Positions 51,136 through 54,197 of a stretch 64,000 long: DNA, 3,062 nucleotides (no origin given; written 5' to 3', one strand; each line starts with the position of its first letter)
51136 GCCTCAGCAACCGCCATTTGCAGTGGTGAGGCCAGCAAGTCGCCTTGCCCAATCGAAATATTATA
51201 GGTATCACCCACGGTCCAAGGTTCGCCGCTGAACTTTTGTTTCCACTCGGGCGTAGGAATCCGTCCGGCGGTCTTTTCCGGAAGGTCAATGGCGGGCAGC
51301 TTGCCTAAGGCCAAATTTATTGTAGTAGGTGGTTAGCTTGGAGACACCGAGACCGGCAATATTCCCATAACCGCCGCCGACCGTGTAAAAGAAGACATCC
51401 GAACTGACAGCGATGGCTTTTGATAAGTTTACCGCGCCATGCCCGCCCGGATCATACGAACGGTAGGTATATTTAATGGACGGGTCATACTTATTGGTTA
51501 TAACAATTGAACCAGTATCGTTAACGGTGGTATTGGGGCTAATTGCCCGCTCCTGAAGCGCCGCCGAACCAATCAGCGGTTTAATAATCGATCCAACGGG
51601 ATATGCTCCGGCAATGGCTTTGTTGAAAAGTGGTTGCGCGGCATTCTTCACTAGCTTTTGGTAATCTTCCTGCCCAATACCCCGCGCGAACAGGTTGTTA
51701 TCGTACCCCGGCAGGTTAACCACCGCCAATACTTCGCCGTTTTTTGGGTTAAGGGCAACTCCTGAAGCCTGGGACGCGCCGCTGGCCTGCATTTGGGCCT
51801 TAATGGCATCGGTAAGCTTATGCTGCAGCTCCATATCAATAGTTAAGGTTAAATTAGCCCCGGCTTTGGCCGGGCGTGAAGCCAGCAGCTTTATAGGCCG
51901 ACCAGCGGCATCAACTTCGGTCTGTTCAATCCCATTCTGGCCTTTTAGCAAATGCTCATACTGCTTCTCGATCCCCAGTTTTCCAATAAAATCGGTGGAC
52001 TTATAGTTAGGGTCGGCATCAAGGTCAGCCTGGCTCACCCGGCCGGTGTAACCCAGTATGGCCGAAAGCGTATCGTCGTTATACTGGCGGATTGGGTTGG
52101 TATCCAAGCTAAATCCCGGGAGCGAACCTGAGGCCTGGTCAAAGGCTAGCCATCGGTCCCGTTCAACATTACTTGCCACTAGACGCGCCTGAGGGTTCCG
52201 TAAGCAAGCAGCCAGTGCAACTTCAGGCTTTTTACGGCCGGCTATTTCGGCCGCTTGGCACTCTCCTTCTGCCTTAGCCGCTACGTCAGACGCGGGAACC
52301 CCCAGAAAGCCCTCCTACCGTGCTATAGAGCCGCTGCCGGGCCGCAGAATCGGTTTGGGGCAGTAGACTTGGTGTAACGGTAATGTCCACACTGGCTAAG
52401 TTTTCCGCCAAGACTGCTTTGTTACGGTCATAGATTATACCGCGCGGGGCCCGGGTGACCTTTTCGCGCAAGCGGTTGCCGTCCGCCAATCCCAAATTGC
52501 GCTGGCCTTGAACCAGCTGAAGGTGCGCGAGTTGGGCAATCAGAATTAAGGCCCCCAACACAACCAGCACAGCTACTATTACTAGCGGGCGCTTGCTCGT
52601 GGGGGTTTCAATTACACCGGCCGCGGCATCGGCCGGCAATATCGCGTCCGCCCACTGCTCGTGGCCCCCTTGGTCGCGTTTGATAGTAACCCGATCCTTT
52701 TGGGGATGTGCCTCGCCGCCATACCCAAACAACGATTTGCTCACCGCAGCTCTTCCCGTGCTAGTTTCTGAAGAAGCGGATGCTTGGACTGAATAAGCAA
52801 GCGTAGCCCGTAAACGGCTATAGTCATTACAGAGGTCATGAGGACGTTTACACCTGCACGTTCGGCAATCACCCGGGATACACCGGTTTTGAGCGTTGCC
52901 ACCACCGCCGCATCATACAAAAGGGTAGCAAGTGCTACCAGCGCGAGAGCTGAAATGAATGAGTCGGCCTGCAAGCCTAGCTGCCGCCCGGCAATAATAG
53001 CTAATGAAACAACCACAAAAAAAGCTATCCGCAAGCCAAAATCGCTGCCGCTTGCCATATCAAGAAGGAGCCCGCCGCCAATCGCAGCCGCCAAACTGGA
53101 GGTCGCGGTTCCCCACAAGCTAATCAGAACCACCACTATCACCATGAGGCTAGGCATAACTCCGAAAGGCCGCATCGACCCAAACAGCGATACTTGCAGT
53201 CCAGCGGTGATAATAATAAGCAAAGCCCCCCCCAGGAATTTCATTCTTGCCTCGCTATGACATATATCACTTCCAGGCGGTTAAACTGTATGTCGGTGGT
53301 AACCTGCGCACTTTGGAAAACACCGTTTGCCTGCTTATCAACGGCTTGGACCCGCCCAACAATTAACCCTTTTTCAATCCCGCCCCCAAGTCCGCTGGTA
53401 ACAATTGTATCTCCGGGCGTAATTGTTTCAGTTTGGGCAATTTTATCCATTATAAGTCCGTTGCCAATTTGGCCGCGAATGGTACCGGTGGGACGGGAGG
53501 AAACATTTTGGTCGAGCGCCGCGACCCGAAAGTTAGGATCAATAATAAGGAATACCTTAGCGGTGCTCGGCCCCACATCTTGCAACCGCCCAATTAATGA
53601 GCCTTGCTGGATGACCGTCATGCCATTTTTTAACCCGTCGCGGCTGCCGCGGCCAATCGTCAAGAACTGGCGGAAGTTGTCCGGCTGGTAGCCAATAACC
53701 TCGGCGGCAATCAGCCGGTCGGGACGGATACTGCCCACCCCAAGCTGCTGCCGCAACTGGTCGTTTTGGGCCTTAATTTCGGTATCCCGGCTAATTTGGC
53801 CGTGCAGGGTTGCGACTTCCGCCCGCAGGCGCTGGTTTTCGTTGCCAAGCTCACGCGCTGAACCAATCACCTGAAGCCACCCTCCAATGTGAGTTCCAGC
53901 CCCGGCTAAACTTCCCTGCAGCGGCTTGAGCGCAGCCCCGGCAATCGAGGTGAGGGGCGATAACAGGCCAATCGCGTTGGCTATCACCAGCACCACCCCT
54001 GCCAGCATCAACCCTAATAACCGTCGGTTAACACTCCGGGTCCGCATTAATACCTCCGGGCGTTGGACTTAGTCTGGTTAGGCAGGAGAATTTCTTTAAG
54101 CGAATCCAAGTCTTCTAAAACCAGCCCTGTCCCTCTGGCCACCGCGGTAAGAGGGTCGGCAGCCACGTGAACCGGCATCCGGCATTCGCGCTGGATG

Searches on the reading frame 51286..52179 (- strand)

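Call 89: search_protein_families(library=pfam, proteins=[window:51286-52179:-], max_evalue=0.00001)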
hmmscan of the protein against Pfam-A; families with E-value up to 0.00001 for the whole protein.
window:51286-52179:- (297 aa): 2 families
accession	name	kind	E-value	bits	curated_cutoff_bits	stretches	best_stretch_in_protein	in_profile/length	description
PF03717.20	PBP_dimer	-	3.1e-23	83.5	24.4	1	2-97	79-177/180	Penicillin-binding Protein dimerisation domain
PF00905.27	Transpeptidase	-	3.9e-19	69.4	22.1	1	139-293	2-130/299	Penicillin binding protein transpeptidase domain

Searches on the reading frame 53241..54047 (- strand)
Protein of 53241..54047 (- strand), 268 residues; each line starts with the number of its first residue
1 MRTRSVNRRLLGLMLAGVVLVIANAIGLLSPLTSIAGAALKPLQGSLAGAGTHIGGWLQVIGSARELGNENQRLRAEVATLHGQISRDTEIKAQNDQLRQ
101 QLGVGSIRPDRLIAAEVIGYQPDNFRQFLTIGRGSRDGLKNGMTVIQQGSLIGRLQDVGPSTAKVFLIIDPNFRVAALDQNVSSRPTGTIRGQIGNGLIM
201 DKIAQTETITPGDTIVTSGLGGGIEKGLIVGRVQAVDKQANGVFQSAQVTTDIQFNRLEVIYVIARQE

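Call 89: search_protein_families(library=pfam, proteins=[window:53241-54047:-], max_evalue=0.00001)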
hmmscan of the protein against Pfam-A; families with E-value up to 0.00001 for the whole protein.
window:53241-54047:- (268 aa): 1 family
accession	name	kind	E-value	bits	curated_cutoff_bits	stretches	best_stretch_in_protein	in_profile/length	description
PF04085.20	MreC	-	3.2e-38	131.2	28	1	117-264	1-146/147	Rod shape-determining protein MreC, barrel core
